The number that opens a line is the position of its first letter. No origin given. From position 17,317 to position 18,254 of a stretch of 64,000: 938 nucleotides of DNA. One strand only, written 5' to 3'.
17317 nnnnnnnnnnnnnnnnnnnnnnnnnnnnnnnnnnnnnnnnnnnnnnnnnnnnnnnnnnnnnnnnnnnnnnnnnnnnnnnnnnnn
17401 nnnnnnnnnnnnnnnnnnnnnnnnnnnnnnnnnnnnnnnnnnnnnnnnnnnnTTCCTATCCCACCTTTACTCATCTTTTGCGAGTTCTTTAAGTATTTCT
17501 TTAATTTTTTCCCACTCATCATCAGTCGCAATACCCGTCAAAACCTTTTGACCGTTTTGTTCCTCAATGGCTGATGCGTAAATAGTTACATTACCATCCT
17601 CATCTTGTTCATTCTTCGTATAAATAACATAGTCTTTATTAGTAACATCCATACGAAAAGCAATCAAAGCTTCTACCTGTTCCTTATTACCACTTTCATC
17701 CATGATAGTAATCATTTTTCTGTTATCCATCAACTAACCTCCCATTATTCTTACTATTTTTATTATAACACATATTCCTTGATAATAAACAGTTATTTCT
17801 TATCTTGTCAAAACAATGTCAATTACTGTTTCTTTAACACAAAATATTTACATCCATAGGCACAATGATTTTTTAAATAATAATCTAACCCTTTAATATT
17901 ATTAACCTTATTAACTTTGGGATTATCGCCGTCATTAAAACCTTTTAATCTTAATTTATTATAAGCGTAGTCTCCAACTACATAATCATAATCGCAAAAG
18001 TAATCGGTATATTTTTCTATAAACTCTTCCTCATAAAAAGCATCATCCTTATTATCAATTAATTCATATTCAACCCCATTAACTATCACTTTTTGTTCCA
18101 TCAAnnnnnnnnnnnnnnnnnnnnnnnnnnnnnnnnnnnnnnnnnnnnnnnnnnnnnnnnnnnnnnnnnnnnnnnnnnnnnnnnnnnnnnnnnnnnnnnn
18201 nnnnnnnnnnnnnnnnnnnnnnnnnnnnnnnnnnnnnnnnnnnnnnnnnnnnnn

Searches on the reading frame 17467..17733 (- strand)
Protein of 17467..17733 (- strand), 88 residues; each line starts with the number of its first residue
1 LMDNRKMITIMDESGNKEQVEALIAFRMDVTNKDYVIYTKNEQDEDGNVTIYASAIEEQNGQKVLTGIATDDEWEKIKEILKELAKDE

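Call 6: search_protein_families(library=pfam, proteins=[window:17467-17733:-], max_evalue=0.01)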
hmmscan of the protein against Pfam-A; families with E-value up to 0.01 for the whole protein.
window:17467-17733:- (88 aa): 2 families
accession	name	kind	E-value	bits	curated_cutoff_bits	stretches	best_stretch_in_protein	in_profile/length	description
PF06949.16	DUF1292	-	3.2e-11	44.4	24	1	13-84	1-73/75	Protein of unknown function (DUF1292)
PF03599.22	CdhD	-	0.002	17.4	24.8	1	6-84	71-142/387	CO dehydrogenase/acetyl-CoA synthase delta subunit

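Call 7: search_protein_families(library=ncbifam, proteins=[window:17467-17733:-], max_evalue=0.01)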
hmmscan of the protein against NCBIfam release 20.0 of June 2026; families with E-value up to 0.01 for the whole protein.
window:17467-17733:- (88 aa): 11 families
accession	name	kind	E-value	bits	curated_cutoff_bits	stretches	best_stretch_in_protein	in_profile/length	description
NF010219.0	PRK13678.2-2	equivalog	3.3e-15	56.4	147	1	2-88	2-90/93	hypothetical protein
NF010217.0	PRK13678.1-4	equivalog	6.4e-14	52.3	88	1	3-88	9-98/102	hypothetical protein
NF010222.0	PRK13678.2-5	equivalog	8.7e-13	48.8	87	1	4-88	5-94/96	hypothetical protein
NF010216.0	PRK13678.1-3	equivalog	4.5e-10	39.6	109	1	6-87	4-88/92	hypothetical protein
NF010221.0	PRK13678.2-4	equivalog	6.2e-10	39.6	104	1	5-83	5-88/99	hypothetical protein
NF010215.0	PRK13678.1-2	equivalog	8.2e-07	29.3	86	1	4-84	10-97/101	hypothetical protein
NF010214.0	PRK13678.1-1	equivalog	2.3e-06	27.9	98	1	4-82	15-97/102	hypothetical protein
NF010218.0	PRK13678.2-1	equivalog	8.1e-05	23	96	1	2-84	1-81/83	hypothetical protein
NF007453.0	PRK10018.1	equivalog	0.00033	20.4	382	1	3-75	34-100/280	colanic acid biosynthesis glycosyltransferase WcaA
TIGR04017.1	WcaA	equivalog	0.00052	19.7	495.75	1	3-75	33-99/279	colanic acid biosynthesis glycosyltransferase WcaA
NF010220.0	PRK13678.2-3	equivalog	0.0075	16.6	111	1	4-84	4-79/84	hypothetical protein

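Call 12: search_protein_families(library=phrogs, proteins=[window:17467-17733:-], max_evalue=0.01)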
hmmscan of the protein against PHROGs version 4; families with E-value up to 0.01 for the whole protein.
window:17467-17733:- (88 aa): 1 family
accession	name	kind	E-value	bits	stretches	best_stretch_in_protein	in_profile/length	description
phrog_25479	-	unknown function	0.0047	18.1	1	20-80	43-100/150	-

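Call 50: search_solved_structures(query=window:17467-17733:-, max_evalue=1)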
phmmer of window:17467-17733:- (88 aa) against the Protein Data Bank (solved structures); distinct sequences matched with E-value up to 1: 7.
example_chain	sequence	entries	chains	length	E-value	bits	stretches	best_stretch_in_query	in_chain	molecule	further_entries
4gpm_A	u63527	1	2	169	0.0016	21.8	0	5-40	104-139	Engineered Protein OR264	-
4hqd_A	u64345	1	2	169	0.067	16.6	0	9-34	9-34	Engineered Protein OR265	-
2bkk_B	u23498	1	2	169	0.33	14.4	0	14-54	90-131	DESIGNED ANKYRIN REPEAT INHIBITOR AR_3A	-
1wmg_A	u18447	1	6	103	0.56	13.7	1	42-72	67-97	netrin receptor Unc5h2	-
5lec_A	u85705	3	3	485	0.66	13.5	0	6-39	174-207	DDD_D12_12_D12_12_D12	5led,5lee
2p2c_P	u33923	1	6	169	0.76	13.3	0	11-51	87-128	Caspase-2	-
2ogh_A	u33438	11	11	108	0.8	13.2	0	43-87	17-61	Eukaryotic translation initiation factor eIF-1 | eIF1 | SUI1 isoform 1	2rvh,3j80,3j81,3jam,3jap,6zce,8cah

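Call 51: find_homologous_proteins(query=window:17467-17733:-, max_evalue=0.001)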
Query window:17467-17733:- (88 aa): 8 proteins with E <= 0.001 among 8 candidates.
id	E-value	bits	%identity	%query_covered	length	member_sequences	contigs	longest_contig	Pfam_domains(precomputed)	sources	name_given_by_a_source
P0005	8.6e-48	177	100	99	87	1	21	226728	PF06949.17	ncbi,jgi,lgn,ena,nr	ncbi:MAG: DUF1292 domain-containing protein [Bacilli bacterium]|jgi:uncharacterized protein YrzB (UP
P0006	4.4e-31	124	68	100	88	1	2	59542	PF06949.17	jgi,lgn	jgi:uncharacterized protein YrzB (UPF0473 family)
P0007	3.5e-29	118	66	100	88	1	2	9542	PF06949.17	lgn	-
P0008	1.5e-28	116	67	93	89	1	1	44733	PF06949.17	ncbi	-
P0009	3.0e-28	115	69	91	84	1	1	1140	PF06949.17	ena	-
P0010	8.3e-26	107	62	98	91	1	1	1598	PF06949.17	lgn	-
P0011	6.8e-25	104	60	98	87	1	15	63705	PF06949.17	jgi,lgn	jgi:uncharacterized protein YrzB (UPF0473 family)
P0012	5.0e-24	101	59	98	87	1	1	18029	PF06949.17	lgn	-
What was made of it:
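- Closest known: DUF1292 / UPF0473. Same: The upstream partner is a clear DUF1292 protein (Pfam 3e-11, annotated YrzB/UPF0473 by JGI; calls 6, 51).
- The obligate partner DUF1292 is widespread in non-sporulating Firmicutes, where it is annotated YrzB/UPF0473 (call 51; established knowledge).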

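Call 52: find_encoding_contigs(protein=P0005, flank=3000, max_places=10)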
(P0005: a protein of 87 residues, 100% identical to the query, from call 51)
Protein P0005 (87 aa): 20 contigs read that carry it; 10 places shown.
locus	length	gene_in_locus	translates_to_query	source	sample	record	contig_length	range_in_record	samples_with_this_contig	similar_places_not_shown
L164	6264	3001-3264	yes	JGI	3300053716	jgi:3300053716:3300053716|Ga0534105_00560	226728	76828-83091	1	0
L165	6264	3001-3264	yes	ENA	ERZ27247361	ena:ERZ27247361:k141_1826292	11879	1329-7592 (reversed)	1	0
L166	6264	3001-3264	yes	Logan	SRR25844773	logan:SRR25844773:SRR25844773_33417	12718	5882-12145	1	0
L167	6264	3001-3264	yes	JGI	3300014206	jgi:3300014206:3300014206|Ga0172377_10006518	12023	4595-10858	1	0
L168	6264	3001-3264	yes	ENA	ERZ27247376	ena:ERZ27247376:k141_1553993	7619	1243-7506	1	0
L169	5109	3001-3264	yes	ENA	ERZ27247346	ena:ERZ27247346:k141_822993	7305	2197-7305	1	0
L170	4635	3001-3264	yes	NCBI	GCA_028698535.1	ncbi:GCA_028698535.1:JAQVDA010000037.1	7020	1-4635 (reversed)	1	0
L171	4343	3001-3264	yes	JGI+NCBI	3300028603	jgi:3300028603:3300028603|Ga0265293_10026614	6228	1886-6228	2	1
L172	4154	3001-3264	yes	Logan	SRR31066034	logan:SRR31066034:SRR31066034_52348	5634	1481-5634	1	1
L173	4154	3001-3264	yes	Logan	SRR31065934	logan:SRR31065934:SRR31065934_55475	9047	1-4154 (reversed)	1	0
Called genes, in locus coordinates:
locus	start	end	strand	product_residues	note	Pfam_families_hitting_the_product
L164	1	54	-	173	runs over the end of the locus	PF00571:CBS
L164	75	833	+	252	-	PF09560:Spore_YunB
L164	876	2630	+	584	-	PF13200:DUF4015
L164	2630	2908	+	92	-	PF06265:YutD-like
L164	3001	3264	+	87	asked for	PF06949:DUF1292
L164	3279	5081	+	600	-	-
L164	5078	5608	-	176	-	PF04608:PgpA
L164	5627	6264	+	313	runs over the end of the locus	PF27663:Spore_coat_YutH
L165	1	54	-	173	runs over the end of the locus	PF00571:CBS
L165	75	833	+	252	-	PF09560:Spore_YunB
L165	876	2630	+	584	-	PF13200:DUF4015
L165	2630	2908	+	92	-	PF06265:YutD-like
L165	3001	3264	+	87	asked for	PF06949:DUF1292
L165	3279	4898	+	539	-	-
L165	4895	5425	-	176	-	PF04608:PgpA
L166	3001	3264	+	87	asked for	PF06949:DUF1292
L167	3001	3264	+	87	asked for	PF06949:DUF1292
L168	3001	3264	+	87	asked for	PF06949:DUF1292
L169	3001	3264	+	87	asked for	PF06949:DUF1292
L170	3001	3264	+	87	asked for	PF06949:DUF1292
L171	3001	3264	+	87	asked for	PF06949:DUF1292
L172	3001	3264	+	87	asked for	PF06949:DUF1292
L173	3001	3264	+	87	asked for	PF06949:DUF1292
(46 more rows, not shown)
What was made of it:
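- On Horizontally acquired island gene: Present in 10 of 10 conspecific contigs (call 52).
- The gene is present in all ten conspecific contigs (call 52).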

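Call 54: find_encoding_contigs(protein=P0006, flank=4000, max_places=2)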
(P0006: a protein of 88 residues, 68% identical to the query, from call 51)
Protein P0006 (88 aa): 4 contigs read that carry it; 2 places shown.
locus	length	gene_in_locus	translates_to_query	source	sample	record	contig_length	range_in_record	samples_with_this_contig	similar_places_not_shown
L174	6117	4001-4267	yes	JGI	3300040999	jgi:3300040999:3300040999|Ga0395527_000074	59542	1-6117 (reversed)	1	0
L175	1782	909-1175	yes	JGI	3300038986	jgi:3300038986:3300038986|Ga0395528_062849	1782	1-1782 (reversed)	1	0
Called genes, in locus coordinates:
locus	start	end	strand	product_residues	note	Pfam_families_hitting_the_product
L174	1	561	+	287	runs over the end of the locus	-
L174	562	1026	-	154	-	PF00571:CBS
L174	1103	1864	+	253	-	PF09560:Spore_YunB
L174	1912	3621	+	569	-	PF08239:SH3_3 (faint), PF13200:DUF4015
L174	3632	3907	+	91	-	PF06265:YutD-like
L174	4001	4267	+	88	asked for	PF06949:DUF1292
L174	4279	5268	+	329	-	-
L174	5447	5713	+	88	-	PF06949:DUF1292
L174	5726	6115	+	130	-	?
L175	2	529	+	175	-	?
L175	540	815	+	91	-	PF06265:YutD-like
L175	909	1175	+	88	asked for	PF06949:DUF1292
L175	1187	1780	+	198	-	?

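Call 55: find_encoding_contigs(protein=P0007, flank=4000, max_places=2)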
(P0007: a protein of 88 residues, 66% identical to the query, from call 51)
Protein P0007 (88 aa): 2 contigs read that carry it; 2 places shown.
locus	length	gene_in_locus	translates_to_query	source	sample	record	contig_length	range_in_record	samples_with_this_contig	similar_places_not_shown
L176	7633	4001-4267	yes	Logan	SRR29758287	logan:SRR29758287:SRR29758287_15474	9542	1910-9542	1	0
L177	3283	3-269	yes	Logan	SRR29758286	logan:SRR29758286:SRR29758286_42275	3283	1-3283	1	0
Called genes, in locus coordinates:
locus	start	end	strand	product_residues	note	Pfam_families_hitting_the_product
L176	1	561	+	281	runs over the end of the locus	-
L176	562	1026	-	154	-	PF00571:CBS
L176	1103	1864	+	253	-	PF09560:Spore_YunB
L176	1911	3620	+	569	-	PF13200:DUF4015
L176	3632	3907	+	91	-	PF06265:YutD-like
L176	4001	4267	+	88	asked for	PF06949:DUF1292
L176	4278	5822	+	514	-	-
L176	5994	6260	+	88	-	PF06949:DUF1292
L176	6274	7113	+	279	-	-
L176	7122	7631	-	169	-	?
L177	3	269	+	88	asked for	PF06949:DUF1292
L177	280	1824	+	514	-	-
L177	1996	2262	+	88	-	PF06949:DUF1292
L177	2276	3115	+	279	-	-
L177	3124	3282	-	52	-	?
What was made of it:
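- L174 and L176/L177 carry DUF1292-slot-DUF1292-slot (calls 54, 55).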

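Call 56: find_encoding_contigs(protein=P0011, flank=4000, max_places=3)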
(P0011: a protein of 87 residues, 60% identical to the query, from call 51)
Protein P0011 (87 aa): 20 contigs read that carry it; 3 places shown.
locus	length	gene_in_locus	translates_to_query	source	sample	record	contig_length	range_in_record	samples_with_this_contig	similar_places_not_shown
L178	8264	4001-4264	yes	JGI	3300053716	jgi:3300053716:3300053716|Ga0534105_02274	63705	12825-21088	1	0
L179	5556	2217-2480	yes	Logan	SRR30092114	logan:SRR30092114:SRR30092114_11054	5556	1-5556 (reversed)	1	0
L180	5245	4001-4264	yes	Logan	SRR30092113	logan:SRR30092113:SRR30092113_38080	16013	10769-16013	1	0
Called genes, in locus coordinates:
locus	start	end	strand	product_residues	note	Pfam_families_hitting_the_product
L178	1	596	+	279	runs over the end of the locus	-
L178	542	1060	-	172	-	PF00571:CBS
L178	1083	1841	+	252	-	PF09560:Spore_YunB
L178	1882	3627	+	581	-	PF08239:SH3_3 (faint), PF13200:DUF4015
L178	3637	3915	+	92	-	PF06265:YutD-like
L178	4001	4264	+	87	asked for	PF06949:DUF1292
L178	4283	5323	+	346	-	-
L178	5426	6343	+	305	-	PF27663:Spore_coat_YutH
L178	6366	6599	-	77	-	PF01106:NifU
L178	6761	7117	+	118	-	PF00575:S1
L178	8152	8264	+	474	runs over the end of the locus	PF00144:Beta-lactamase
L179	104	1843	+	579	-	PF08239:SH3_3 (faint), PF13200:DUF4015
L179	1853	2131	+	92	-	PF06265:YutD-like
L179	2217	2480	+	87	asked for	PF06949:DUF1292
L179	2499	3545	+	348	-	-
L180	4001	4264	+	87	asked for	PF06949:DUF1292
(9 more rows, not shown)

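Call 57: find_encoding_contigs(protein=P0012, flank=4000, max_places=2)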
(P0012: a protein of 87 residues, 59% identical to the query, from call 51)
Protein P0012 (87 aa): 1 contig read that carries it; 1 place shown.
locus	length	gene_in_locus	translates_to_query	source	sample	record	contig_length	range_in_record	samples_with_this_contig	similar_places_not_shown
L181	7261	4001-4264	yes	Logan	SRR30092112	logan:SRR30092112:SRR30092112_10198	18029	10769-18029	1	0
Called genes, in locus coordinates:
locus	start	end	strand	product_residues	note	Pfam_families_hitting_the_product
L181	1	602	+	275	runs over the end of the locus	-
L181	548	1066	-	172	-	PF00571:CBS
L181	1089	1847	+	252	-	PF09560:Spore_YunB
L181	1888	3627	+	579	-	PF08239:SH3_3 (faint), PF13200:DUF4015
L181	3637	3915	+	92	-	PF06265:YutD-like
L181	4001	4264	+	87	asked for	PF06949:DUF1292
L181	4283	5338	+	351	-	-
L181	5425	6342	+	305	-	PF27663:Spore_coat_YutH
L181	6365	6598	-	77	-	PF01106:NifU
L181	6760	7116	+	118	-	PF00575:S1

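Call 74: predict_structure(alignment_id=A3)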
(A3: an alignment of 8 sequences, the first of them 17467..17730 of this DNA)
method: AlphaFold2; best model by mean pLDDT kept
length: 87 residues; sequences in the alignment: 8
mean_pLDDT: 81.5   pTM: 0.63
mean pLDDT of the five models: 81.5, 79.6, 77.5, 74.3, 74.3
residues with pLDDT >= 90: 1; 70-90: 80; 50-70: 2; < 50: 4
segments of 3 or more residues with pLDDT < 50: 1-3
pLDDT, mean of each block of 10 residues (from residue 1): 69 83 82 86 83 87 86 84 68
secondary structure, 60 per line:
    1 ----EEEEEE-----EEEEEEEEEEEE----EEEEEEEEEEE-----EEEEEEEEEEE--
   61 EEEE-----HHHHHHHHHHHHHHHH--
elements in order: E5-10 E16-27 E32-42 E48-58 E61-64 H70-85
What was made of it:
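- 17467..17733 (-): DUF1292/YrzB-like gene (87-88 aa), the conserved upstream partner of X. calls 6, 7, 51, 74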

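Call 77: fold_search(model_id=the predicted structure, library=pdb)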
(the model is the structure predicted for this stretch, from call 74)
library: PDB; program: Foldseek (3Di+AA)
matches with E <= 10: 665; with E <= 0.001: 0
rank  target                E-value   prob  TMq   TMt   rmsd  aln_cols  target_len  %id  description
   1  9d9y_A                9.4e-02  0.21  0.22  0.14  10.2        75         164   12  Human norovirus GI.1 Norwalk protease in complex with rupintrivir (released 2025-02-19)
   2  4inh_H                1.8e-01  0.18  0.22  0.13   9.4        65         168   11  Structural Basis of Substrate Specificity and Protease Inhibition in Norwalk Virus (released 2013-02-20)
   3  3ur9_B                2.3e-01  0.15  0.21  0.13   9.5        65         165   11  1.65A resolution structure of Norwalk Virus Protease Containing a covalently bound dipeptidyl inhibitor (released 2012-09-05)
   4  4imz_A                3.0e-01  0.13  0.22  0.14  10.3        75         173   12  Structural Basis of Substrate Specificity and Protease Inhibition in Norwalk Virus (released 2013-02-20)
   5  2jtm_MODEL_1_A        3.1e-01  0.38  0.29  0.36   5.7        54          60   13  Solution structure of Sso6901 from Sulfolobus solfataricus P2 (released 2008-04-29)
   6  8qlw                  3.1e-01  0.38  0.35  0.20   7.0        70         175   10  Purpureocillium lilancinum Woronin Body Major protein crystallized in cellulo (released 2024-10-02)
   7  5ig4_F                3.3e-01  0.20  0.23  0.18   8.6        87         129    8  Crystal structure of N. vectensis CaMKII-A hub (released 2016-03-23)
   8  6w5h_A                3.3e-01  0.13  0.21  0.13   9.4        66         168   12  1.85 A resolution structure of Norovirus 3CL protease in complex with inhibitor 5d (released 2020-09-30)
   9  3be3_A                3.8e-01  0.28  0.31  0.34  10.2        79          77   15  Crystal structure of a protein belonging to pfam DUF1653 from Bordetella bronchiseptica (released 2007-11-27)
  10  2f86_B                3.8e-01  0.16  0.23  0.17   8.8        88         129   11  The Association Domain of C. elegans CaMKII (released 2006-02-07)
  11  9d9t                  3.8e-01  0.13  0.21  0.14   9.7        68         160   12  Human norovirus GII.4 Sydney protease R112A mutant in complex with rupintrivir (released 2025-02-19)
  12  1khi                  4.0e-01  0.33  0.35  0.23   7.1        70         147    8  CRYSTAL STRUCTURE OF HEX1 (released 2002-11-30)
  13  8ony_LY               4.3e-01  0.18  0.28  0.22  15.6        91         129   13  Human Methionine Aminopeptidase 2 at the 80S ribosome (released 2024-02-21)
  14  9fny_AK               4.8e-01  0.57  0.39  0.29   5.5        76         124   12  PF30S-PF30S dimer mediated by aRDF from P. furiosus (Structure I) (released 2025-01-15)
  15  8cd5                  4.8e-01  0.33  0.35  0.23   7.0        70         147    7  structure of HEX-1 from N. crassa crystallized in cellulo, diffracted at 100K and resolved using CrystFEL (released 2024-02-21)
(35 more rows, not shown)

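Call 81: search_protein_families(library=pfam, proteins=[L176:4278-5822:+, L178:4283-5323:+], max_evalue=0.01)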
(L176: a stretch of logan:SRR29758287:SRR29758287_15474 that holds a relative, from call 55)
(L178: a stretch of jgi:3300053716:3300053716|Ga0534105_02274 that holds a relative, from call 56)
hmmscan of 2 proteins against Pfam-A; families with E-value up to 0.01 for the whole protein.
L176:4278-5822:+ (514 aa): 0 families

L178:4283-5323:+ (346 aa): 0 families
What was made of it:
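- None of the ten slot proteins tested has a Pfam hit (call 81).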

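Call 82: search_protein_families(library=padloc, proteins=[window:17467-17733:-], max_evalue=0.01)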
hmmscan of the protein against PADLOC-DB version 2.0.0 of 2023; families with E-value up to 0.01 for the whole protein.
window:17467-17733:- (88 aa): 0 families

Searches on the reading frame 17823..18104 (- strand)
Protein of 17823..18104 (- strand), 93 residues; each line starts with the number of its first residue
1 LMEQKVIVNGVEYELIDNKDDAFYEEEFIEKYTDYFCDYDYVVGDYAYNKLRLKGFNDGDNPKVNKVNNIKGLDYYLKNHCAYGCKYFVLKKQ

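Call 6: search_protein_families(library=pfam, proteins=[window:17823-18104:-], max_evalue=0.01)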
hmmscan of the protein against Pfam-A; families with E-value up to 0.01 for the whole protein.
window:17823-18104:- (93 aa): 1 family
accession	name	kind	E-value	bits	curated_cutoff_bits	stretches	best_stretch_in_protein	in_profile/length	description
PF06265.16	YutD-like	-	8.3e-26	90.3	25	1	8-91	2-85/85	Putative antitoxin YutD-like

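Call 7: search_protein_families(library=ncbifam, proteins=[window:17823-18104:-], max_evalue=0.01)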
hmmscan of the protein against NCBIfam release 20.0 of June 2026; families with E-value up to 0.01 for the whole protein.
window:17823-18104:- (93 aa): 0 families

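Call 82: search_protein_families(library=padloc, proteins=[window:17823-18104:-], max_evalue=0.01)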
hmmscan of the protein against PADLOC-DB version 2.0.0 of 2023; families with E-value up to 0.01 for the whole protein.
window:17823-18104:- (93 aa): 0 families
